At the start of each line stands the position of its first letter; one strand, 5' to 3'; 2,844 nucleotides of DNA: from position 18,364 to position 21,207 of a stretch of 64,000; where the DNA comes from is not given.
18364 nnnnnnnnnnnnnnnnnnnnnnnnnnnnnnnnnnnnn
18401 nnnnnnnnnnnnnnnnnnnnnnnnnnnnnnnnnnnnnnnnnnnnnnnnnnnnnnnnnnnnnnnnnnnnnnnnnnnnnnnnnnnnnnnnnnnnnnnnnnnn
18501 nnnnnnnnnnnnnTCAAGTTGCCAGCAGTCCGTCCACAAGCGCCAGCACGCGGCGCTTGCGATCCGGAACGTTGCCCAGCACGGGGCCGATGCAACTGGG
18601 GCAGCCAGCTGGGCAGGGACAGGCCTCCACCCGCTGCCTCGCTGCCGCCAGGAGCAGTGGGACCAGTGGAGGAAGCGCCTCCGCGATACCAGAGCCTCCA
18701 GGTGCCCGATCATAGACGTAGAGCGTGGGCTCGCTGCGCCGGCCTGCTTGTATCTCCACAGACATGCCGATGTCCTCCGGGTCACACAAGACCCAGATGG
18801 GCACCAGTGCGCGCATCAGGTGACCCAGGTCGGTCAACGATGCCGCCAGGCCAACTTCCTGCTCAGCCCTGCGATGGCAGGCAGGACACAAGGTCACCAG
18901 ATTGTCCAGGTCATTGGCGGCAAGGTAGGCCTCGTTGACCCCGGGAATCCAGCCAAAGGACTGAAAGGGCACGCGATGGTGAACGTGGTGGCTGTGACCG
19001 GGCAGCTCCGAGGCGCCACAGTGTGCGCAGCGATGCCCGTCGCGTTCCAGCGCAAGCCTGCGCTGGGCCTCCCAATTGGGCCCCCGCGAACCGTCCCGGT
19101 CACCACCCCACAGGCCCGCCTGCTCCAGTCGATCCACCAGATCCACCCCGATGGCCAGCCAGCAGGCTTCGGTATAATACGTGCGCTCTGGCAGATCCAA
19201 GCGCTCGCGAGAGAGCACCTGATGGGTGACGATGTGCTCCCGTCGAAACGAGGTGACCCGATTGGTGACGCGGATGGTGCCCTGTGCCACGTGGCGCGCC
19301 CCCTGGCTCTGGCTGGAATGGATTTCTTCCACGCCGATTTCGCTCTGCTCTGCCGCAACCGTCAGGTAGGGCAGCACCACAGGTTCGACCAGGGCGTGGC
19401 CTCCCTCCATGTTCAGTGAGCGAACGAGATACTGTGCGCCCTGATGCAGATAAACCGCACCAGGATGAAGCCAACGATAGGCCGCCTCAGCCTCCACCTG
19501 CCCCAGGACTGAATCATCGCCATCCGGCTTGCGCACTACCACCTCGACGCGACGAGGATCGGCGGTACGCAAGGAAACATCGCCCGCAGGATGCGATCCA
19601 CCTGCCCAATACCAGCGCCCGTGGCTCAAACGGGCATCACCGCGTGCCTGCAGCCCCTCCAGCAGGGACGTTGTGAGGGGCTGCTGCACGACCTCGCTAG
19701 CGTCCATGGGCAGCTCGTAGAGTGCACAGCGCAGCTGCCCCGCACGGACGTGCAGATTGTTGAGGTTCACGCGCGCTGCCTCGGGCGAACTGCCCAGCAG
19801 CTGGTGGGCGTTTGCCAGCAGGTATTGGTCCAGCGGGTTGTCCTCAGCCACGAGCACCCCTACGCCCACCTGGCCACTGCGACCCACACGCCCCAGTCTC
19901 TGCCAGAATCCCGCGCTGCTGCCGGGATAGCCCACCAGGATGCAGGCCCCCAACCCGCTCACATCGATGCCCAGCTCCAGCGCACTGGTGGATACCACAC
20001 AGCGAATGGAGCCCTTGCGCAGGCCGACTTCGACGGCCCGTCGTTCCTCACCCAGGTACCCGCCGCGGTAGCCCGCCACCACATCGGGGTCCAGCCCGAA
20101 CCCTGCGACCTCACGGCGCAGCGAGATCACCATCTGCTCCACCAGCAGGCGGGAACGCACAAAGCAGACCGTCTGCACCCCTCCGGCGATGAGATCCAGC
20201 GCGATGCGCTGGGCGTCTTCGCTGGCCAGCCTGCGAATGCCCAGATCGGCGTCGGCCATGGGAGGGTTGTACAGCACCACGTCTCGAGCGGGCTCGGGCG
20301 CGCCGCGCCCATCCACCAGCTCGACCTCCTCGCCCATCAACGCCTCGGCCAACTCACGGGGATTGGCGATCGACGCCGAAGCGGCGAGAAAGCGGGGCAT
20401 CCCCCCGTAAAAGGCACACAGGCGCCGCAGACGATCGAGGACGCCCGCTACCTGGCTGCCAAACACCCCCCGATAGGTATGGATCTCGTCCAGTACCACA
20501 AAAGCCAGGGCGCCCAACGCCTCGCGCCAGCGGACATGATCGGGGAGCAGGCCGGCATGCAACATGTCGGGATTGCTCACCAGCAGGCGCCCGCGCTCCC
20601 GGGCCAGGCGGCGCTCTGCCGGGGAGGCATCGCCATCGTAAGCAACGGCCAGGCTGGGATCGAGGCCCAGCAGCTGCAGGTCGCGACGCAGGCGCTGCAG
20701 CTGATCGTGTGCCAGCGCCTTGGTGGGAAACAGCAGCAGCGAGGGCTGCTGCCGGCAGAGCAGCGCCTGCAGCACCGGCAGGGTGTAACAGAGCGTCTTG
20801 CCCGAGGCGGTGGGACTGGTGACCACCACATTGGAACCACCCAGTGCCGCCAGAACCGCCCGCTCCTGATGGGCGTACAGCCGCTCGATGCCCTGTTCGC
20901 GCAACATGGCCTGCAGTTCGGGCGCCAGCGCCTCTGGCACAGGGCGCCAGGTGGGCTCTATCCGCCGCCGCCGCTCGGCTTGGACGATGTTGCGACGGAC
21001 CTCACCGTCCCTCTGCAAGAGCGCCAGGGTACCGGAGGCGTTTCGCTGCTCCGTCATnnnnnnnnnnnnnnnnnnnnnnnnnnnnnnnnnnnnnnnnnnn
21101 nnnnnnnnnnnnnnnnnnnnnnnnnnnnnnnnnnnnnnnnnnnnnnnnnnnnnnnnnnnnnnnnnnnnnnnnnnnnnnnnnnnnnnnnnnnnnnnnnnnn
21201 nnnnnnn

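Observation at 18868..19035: HNH nuclease motif inserted into a MrfA/YprA-type DEAD-DUF1998 helicase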

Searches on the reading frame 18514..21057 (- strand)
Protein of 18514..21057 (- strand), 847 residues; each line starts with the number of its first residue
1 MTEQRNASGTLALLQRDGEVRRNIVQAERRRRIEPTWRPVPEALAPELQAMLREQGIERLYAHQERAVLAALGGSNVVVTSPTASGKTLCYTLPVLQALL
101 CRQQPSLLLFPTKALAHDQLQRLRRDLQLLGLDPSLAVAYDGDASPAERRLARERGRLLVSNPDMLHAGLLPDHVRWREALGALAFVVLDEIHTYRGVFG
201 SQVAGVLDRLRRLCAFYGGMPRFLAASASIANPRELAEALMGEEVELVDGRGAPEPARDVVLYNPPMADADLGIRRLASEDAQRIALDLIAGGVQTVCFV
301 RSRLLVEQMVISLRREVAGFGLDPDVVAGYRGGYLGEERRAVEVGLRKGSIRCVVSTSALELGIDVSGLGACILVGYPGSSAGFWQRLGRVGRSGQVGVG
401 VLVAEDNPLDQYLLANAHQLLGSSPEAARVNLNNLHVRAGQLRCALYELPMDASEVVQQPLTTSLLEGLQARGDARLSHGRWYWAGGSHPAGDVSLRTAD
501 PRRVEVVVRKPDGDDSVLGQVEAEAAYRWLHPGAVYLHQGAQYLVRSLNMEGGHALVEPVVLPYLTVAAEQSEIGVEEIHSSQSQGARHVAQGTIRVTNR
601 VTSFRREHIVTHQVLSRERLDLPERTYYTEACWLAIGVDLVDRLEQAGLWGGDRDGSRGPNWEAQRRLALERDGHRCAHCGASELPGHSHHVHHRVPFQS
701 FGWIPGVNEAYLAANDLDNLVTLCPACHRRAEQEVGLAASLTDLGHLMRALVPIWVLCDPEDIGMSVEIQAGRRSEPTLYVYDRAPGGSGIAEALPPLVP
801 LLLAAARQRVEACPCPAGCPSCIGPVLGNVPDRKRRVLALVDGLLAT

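Call 3: search_protein_families(library=pfam, proteins=[window:18514-21057:-], max_evalue=0.1)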
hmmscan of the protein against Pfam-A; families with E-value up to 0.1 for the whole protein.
window:18514-21057:- (847 aa): 6 families
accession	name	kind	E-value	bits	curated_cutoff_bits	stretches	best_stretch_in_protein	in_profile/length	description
PF00270.35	DEAD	-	3.5e-29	102.1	26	1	62-233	2-164/167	DEAD/DEAH box helicase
PF09369.15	MZB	-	3.5e-19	69.7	24.2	1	744-823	1-80/80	MrfA Zn-binding domain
PF00271.37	Helicase_C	-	2e-11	44.5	23.5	1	291-395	13-110/110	Helicase conserved C-terminal domain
PF01844.29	HNH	-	9.2e-06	26.2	21.4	1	677-732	1-45/47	HNH endonuclease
PF22982.3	WHD_HRQ1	-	6.9e-05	24.3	27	1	430-498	1-69/70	ATP-dependent helicase HRQ1, winged helix domain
PF04851.21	ResIII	-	0.022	15.1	22.5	1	60-195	4-137/164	Type III restriction enzyme, res subunit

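Call 4: search_protein_families(library=ncbifam, proteins=[window:18514-21057:-], max_evalue=0.1)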
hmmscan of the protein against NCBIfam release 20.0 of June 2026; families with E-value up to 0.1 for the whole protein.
window:18514-21057:- (847 aa): 40 families (the best 25 are shown)
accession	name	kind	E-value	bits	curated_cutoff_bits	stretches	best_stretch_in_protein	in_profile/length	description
TIGR03817.1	DECH_helic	hypoth_equivalog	1.8e-186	621.6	874.1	2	38-644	15-621/742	helicase/secretion neighborhood putative DEAH-box helicase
TIGR04121.1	DEXH_lig_assoc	equivalog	1.7e-33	115.3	850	1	50-393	5-345/804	ligase-associated DNA damage response DEXH box helicase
NF010338.0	PRK13767.1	equivalog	2.8e-26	92.1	849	1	58-406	32-398/877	ATP-dependent helicase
NF002654.0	PRK02362.1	equivalog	1.1e-19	70.3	887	1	44-307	8-257/739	ATP-dependent DNA helicase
NF001308.0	PRK00254.1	equivalog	1.8e-19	69.4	1216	1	47-320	11-265/720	ATP-dependent DNA helicase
NF041063.1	DpdF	equivalog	3.4e-19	68.9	550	2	66-193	150-280/813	protein DpdF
NF010337.0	PRK13766.1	equivalog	4.6e-15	54.8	610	2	56-197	14-146/781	Hef nuclease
NF041067.1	DpdJ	equivalog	7.7e-15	53.6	800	3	183-248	361-423/1482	protein DpdJ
NF007284.0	PRK09751.1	equivalog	1.9e-13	48.6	1496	2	331-398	356-421/1538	ATP-dependent helicase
TIGR00614.1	recQ_fam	subfamily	1.8e-12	46.8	219.8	2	56-124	8-72/470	RecQ family ATP-dependent DNA helicase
NF008394.0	PRK11192.1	equivalog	1.9e-12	46.8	507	2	44-120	10-91/441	ATP-dependent RNA helicase SrmB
NF053631.1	RNA_helic_CshA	equivalog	6.8e-12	45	646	2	44-191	6-149/434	degradosome RNA helicase CshA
NF008744.0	PRK11776.1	equivalog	2.1e-11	43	524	2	44-125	11-94/460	ATP-dependent RNA helicase DbpA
NF002251.0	PRK01172.1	equivalog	3.2e-11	42.2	891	1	59-315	22-258/674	ATP-dependent DNA helicase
NF053636.1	DDHlcsCsdAPsy1082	equivalog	3.8e-11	42.2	890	2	344-403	287-346/512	DEAD/DEAH box helicase CsdA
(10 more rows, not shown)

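Call 5: search_solved_structures(query=window:18514-21057:-, max_evalue=0.001, show_alignments=2)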
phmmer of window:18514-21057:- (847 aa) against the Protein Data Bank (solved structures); distinct sequences matched with E-value up to 0.001: 117 (the best 60 are shown).
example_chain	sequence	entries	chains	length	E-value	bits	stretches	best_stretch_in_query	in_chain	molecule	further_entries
6znp_A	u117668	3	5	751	3.6e-166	557.9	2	20-637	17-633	Uncharacterized ATP-dependent helicase YprA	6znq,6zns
5v9x_A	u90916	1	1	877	1.1e-19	73.3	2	321-442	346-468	ATP-dependent DNA helicase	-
7lhl_A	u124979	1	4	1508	6.1e-19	70.9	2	321-442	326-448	ATP-dependent DNA helicase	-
2zj2_A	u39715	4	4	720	2.6e-18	68.8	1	47-408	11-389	Putative ski2-type helicase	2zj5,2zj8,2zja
5lst_A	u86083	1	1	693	4.1e-14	54.9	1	48-397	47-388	ATP-dependent DNA helicase Q4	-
7ujb_A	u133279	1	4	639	4.1e-13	51.6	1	39-394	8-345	DEAD/DEAH box RNA helicase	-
9b15_A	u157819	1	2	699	8.7e-13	50.5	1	42-401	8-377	ATP-dependent DNA helicase Hel308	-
2p6r_A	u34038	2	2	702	1.4e-11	46.5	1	42-396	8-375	afUHEL308 HELICASE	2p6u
6zmw_j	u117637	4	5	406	4e-11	45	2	296-406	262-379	Eukaryotic initiation factor 4A-I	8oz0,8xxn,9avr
3eiq_A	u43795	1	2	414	4.2e-11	44.9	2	296-406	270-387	Eukaryotic initiation factor 4A-I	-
7ppz_B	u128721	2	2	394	4.4e-11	44.9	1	296-406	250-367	Eukaryotic initiation factor 4A-I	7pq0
5zc9_A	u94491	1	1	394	4.4e-11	44.9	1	296-406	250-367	Eukaryotic initiation factor 4A-I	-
2zu6_A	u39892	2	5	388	4.5e-11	44.8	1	296-406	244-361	Eukaryotic initiation factor 4A-I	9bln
6xki_A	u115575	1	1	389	4.5e-11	44.8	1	296-406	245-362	Eukaryotic initiation factor 4A-I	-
8huj_A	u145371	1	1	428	4.5e-11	44.8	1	296-406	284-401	Eukaryotic initiation factor 4A-I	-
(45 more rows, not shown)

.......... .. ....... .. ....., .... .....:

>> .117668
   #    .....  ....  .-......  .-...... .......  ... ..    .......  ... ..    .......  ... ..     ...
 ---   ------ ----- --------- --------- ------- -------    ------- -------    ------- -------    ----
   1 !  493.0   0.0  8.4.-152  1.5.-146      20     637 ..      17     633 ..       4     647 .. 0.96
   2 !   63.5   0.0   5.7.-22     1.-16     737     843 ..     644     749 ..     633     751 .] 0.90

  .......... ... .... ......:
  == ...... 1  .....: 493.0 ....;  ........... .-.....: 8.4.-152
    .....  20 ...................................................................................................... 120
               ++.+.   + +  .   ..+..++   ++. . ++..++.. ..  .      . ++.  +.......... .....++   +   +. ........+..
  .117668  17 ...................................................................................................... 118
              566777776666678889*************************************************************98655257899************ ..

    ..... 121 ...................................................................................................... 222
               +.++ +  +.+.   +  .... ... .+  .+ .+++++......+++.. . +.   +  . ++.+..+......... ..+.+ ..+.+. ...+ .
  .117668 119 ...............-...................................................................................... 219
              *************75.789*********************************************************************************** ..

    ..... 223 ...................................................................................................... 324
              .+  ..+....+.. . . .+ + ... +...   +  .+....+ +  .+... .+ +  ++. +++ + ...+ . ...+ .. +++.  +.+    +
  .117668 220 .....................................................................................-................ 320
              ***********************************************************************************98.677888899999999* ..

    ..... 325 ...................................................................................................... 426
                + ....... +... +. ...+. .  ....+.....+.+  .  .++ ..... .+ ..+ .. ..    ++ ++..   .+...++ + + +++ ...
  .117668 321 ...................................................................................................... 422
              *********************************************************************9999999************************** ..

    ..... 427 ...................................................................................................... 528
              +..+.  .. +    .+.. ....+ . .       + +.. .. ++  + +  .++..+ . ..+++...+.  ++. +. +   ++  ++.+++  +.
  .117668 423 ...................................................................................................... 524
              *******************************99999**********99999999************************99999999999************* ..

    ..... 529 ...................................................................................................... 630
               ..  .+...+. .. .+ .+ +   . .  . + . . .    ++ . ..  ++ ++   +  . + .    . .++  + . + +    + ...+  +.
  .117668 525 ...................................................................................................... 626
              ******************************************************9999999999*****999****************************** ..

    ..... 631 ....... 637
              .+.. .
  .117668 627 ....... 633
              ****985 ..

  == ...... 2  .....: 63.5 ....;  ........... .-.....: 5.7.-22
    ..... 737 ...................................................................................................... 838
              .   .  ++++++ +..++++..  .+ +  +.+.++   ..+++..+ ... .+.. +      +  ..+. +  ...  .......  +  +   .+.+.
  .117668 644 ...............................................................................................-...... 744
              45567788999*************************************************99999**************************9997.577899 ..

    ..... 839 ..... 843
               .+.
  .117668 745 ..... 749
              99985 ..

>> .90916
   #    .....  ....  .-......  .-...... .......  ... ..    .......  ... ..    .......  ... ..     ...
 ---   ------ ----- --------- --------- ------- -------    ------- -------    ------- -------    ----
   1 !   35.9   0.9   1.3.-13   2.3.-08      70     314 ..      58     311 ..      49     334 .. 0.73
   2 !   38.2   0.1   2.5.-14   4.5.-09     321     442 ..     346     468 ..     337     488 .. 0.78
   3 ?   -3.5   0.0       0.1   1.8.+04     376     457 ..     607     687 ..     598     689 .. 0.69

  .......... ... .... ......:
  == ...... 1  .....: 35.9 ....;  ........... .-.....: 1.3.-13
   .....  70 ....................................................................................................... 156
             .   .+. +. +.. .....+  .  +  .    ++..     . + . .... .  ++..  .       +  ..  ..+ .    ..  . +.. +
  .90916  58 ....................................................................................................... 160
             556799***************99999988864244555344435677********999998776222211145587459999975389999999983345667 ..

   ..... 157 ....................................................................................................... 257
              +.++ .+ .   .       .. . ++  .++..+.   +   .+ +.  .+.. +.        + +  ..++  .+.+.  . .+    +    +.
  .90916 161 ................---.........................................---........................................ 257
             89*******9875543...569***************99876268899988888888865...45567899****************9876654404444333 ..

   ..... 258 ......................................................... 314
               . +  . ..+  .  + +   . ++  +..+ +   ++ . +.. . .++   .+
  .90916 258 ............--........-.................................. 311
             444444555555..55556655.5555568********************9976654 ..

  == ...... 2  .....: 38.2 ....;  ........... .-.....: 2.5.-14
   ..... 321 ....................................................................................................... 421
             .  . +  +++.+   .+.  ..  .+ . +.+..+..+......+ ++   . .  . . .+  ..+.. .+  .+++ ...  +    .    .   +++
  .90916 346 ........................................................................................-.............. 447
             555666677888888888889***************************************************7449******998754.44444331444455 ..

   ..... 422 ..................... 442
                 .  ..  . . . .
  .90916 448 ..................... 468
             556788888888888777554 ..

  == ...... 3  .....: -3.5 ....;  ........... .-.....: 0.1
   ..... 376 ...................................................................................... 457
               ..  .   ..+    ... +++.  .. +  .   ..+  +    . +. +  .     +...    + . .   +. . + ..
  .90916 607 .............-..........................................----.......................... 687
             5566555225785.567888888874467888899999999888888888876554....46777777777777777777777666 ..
